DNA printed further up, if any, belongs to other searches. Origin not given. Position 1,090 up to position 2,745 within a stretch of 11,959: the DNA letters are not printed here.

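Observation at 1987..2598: C-terminal ~200 aa of the SIR2-like protein has no recognisable domain; putative sensor module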

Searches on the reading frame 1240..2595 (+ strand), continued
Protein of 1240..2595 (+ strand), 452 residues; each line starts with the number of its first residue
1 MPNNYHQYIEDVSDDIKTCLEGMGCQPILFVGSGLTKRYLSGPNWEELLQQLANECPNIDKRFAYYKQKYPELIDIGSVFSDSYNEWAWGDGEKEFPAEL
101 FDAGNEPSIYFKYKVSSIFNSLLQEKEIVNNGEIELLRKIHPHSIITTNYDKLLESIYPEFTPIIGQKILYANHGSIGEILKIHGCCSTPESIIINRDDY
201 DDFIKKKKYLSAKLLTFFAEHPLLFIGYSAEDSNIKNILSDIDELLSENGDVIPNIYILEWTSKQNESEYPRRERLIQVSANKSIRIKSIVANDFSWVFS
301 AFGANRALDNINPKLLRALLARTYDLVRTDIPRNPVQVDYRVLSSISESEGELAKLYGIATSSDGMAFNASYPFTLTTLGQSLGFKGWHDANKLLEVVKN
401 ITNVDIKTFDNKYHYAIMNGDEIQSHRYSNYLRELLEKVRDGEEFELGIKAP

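Call 61: find_encoding_contigs(protein=P0090, flank=7000, max_places=1)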
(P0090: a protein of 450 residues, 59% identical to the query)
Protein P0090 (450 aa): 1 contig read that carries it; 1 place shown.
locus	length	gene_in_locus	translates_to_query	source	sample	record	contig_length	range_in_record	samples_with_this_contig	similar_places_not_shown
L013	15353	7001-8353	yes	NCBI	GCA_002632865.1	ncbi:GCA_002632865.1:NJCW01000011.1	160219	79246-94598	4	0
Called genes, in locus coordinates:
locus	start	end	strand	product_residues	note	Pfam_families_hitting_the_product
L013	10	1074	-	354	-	PF12834:Phage_int_SAM_2, PF02899:Phage_int_SAM_1 (weak), PF12835:Integrase_1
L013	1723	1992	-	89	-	PF05488:PAAR_motif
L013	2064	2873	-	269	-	PF13503:DUF4123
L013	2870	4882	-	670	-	PF05954:Phage_GPD, PF04717:Phage_base_V, PF22178:Gp5_trimer_C, PF06715:Gp5_C (faint)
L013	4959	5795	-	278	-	-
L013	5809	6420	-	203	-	-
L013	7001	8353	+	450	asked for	PF13289:SIR2_2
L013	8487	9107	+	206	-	PF05766:NinG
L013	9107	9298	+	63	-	-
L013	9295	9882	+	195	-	PF06576:DUF1133 (weak)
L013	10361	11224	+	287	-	PF11195:Tad2-like, PF25136:DUF7823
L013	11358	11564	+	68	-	-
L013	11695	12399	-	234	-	PF01609:DDE_Tnp_1, PF13751:DDE_Tnp_1_6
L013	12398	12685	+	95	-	PF10720:DUF2515 (weak)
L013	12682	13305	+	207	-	-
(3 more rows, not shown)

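Call 62: find_encoding_contigs(protein=P0072, flank=7000, max_places=2)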
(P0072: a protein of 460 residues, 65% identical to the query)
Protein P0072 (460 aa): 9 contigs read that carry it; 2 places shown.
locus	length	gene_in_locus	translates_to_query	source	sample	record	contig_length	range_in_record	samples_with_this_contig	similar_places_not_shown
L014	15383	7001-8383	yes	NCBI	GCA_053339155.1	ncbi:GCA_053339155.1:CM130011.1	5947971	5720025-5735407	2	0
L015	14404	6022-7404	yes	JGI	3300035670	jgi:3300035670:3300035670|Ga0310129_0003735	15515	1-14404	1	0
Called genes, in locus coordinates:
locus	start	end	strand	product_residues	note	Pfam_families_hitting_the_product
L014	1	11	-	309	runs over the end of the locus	PF00056:Ldh_1_N, PF02866:Ldh_1_C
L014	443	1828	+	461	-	PF02447:GntP_permease, PF03600:CitMHS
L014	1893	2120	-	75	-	-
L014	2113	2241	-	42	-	-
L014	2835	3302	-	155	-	PF01381:HTH_3 (weak)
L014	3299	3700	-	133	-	PF07804:HipA_C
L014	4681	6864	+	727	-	PF03235:GmrSD_N, PF07510:GmrSD_C (weak)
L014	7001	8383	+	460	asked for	PF13289:SIR2_2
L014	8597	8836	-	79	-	PF01527:HTH_Tnp_1, PF13551:HTH_29 (weak)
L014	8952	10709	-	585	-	PF03747:ADP_ribosyl_GH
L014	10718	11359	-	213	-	PF14487:DarT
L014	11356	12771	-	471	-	PF00580:UvrD-helicase (weak), PF13245:AAA_19, PF13604:AAA_30 (faint), PF13361:UvrD_C (weak)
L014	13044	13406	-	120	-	-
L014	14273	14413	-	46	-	PF13356:Arm-DNA-bind_3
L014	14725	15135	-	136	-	PF07963:N_methyl, PF00114:Pilin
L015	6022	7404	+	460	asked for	PF13289:SIR2_2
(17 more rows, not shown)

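Call 72: search_dna_similar(query=window:1240-2595:+, collection=plasmids, mode=protein, max_rows=15)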
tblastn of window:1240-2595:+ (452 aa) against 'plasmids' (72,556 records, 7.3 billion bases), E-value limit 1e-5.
Records with a match: 180; places in all: 182; records where one place covers at least 80% of the query: 26.
Best place of each record, by identity: <60% 180.
By first word of the organism name: Bacillus 86; Escherichia 47; Vibrio 7; Leuconostoc 5; Rhodococcus 3; Photobacterium 2; Pantoea 2; Acinetobacter 2; Stenotrophomonas 2; Diaphorobacter 1; and 23 more.
By predicted mobility (MOB-suite, as given by PLSDB): conjugative 92; non-mobilizable 70; mobilizable 18.
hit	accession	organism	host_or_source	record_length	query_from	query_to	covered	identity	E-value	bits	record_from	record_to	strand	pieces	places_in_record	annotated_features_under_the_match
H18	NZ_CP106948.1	Bacillus thuringiensis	BGSC database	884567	4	451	99%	47.7%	1e-126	412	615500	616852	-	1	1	SIR2 family protein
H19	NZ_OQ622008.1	Vibrio parahaemolyticus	-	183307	5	449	98%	46.4%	5e-125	407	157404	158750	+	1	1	SIR2 family protein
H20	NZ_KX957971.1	Vibrio parahaemolyticus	chicken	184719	5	449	98%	46.4%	5e-125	407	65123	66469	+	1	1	SIR2 family protein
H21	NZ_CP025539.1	Vibrio harveyi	-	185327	5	449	98%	46.4%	5e-125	407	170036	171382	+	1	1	SIR2 family protein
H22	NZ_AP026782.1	Photobacterium damselae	-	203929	5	449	98%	46.4%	5e-125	407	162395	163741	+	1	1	SIR2 family protein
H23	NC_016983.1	Photobacterium damselae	-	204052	5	449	98%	46.4%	5e-125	407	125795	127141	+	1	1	SIR2 family protein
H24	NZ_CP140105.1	Vibrio alfacsensis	Scophthalmus maximus,intestinal tract ...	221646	5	449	98%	46.4%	5e-125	407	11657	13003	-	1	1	SIR2 family protein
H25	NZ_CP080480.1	Vibrio parahaemolyticus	whole organism,shellfish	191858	5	449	98%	46.4%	2e-124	405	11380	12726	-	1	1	SIR2 family protein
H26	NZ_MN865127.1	Vibrio alginolyticus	-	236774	5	449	98%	46.4%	2e-124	405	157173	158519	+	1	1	SIR2 family protein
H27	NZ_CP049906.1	Diaphorobacter sp. HDW4B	single bacterial strain,Hydrophilus ...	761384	1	451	100%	45.4%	1e-126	411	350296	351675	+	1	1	SIR2 family protein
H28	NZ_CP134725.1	Pantoea agglomerans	Allium cepa,cell culture,bulb ...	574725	4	447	98%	43.8%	3e-112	370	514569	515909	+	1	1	SIR2 family protein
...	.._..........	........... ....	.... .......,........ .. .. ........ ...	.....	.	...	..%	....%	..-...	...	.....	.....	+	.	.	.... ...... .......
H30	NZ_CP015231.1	Tritonibacter mobilis F1926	cell culture,seawater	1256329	4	439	96%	44.3%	8e-113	372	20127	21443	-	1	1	record has no annotation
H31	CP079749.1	Acinetobacter johnsonii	cell culture,water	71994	8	449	98%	41.6%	2e-106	353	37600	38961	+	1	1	SIR2 family protein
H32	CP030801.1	Vibrio owensii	shrimp,Pure culture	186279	5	384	84%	48.1%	5e-110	363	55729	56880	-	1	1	none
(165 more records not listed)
